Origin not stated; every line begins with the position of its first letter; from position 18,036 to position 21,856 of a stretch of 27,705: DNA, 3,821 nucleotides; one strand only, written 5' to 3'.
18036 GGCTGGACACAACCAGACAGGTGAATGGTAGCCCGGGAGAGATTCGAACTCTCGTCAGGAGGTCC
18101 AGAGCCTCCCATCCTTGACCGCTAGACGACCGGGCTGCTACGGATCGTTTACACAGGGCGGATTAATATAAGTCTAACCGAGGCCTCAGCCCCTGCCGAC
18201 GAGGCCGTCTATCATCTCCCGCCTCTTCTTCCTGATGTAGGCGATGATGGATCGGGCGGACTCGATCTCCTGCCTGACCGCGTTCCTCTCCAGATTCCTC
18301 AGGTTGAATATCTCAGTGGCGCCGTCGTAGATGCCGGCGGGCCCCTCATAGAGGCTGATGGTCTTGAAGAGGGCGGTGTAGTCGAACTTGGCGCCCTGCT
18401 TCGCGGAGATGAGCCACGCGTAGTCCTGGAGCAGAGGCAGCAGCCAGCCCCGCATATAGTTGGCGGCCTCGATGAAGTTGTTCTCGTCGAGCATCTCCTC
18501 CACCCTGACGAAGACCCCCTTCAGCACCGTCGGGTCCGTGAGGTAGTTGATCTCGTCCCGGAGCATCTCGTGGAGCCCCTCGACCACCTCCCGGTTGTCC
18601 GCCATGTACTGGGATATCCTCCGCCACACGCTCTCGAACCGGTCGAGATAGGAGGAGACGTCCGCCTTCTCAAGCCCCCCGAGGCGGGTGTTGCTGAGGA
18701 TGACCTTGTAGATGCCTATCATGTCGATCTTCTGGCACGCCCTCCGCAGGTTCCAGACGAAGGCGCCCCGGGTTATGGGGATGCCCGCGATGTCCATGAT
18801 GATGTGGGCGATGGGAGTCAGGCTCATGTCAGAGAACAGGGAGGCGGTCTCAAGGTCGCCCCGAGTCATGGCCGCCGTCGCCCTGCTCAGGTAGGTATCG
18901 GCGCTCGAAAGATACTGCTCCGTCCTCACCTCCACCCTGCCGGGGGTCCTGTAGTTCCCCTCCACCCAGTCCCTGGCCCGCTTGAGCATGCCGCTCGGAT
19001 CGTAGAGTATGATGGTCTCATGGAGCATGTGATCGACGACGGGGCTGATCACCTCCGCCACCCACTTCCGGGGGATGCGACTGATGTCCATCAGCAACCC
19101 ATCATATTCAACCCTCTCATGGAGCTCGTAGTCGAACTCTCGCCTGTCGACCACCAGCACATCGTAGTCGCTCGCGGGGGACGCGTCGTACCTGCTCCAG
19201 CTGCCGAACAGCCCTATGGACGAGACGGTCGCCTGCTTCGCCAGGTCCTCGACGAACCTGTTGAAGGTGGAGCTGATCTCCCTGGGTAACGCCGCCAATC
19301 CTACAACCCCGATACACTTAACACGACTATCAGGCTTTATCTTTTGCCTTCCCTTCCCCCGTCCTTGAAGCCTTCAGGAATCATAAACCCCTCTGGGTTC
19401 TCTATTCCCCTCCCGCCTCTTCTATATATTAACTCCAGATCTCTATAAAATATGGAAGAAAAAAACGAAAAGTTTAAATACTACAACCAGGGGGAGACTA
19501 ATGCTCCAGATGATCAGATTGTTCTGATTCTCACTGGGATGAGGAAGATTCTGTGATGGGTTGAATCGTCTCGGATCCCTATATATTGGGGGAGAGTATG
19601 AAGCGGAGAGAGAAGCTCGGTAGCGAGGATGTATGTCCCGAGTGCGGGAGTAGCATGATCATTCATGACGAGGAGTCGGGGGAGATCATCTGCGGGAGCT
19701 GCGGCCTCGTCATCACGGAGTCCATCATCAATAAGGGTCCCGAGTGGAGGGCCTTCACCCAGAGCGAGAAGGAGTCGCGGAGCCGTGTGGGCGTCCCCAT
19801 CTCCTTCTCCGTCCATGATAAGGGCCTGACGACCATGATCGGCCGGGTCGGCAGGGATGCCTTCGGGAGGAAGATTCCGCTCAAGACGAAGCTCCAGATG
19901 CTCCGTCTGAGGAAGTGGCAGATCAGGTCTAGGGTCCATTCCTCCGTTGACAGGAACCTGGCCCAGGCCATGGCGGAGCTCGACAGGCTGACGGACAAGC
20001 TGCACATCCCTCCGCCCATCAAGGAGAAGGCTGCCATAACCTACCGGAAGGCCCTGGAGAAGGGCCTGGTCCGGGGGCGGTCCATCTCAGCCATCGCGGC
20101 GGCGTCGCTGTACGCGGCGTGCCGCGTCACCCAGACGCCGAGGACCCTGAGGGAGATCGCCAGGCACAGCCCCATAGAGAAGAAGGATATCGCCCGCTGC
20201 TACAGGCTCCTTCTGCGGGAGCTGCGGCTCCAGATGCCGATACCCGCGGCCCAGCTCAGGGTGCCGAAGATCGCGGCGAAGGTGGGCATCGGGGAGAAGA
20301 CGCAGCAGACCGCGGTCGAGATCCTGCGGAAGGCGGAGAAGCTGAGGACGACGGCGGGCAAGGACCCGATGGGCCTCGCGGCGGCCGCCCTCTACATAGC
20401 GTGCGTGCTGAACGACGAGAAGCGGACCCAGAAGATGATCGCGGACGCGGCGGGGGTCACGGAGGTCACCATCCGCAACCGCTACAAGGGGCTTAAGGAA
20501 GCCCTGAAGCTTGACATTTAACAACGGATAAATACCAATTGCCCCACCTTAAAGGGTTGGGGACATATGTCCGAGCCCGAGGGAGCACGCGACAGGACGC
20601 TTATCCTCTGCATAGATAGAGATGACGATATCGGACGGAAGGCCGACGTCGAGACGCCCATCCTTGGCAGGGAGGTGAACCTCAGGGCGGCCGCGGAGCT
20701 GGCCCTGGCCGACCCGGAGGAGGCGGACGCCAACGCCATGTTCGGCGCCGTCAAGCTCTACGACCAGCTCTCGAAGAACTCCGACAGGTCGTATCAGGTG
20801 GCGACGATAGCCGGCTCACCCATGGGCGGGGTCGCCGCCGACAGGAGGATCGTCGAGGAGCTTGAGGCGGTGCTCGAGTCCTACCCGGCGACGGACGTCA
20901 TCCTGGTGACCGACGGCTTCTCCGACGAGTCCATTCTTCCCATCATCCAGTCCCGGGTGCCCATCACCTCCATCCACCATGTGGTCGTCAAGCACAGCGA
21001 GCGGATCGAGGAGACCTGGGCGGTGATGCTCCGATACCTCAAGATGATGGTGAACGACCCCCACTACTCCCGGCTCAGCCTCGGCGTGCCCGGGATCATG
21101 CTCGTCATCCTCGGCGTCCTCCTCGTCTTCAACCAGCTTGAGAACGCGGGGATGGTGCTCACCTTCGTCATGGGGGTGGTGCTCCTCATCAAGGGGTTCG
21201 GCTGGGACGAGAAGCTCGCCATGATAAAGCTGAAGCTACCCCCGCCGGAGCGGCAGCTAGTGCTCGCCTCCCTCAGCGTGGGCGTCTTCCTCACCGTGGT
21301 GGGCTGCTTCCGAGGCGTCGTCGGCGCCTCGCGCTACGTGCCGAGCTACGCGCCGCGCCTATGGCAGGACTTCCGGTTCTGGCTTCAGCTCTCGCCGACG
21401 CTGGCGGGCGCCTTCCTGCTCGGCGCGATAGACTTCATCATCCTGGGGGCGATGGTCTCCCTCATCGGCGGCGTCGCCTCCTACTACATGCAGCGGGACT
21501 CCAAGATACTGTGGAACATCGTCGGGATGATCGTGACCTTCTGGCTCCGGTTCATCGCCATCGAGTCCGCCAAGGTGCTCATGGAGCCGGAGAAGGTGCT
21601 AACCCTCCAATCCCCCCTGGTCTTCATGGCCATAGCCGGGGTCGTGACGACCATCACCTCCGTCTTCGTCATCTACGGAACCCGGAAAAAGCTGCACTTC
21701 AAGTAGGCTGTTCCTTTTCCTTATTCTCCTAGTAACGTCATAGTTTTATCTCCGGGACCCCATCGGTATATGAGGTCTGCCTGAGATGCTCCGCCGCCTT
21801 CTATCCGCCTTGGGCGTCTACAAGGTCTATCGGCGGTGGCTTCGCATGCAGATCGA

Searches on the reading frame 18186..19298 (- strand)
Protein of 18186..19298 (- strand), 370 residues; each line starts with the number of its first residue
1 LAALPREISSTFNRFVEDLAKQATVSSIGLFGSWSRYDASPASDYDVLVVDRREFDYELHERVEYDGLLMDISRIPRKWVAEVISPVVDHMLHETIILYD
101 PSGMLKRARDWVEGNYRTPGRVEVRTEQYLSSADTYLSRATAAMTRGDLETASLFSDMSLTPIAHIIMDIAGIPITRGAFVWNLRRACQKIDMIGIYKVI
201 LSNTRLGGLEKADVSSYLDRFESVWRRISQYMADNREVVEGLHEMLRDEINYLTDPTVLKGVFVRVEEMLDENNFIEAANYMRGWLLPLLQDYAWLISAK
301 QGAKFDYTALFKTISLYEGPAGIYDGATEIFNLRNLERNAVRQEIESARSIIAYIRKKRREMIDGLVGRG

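Call 79: search_protein_families(library=pfam, proteins=[window:18186-19298:-], max_evalue=0.001)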
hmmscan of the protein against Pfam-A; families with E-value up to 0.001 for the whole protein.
window:18186-19298:- (370 aa): 2 families
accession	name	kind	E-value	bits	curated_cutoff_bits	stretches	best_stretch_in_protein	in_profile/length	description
PF01909.29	NTP_transf_2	-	6.2e-05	23.8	21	1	14-64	3-56/93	Nucleotidyltransferase domain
PF18765.7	Polbeta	-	0.00028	21.4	26.9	1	19-72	7-58/93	Polymerase beta, Nucleotidyltransferase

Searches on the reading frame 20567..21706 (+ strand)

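Call 79: search_protein_families(library=pfam, proteins=[window:20567-21706:+], max_evalue=0.001)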
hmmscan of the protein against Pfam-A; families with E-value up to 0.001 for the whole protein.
window:20567-21706:+ (379 aa): 1 family
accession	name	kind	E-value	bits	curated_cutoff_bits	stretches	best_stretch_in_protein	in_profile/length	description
PF04123.18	DUF373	-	3.7e-91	306.5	28.3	1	10-361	1-333/335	Domain of unknown function (DUF373)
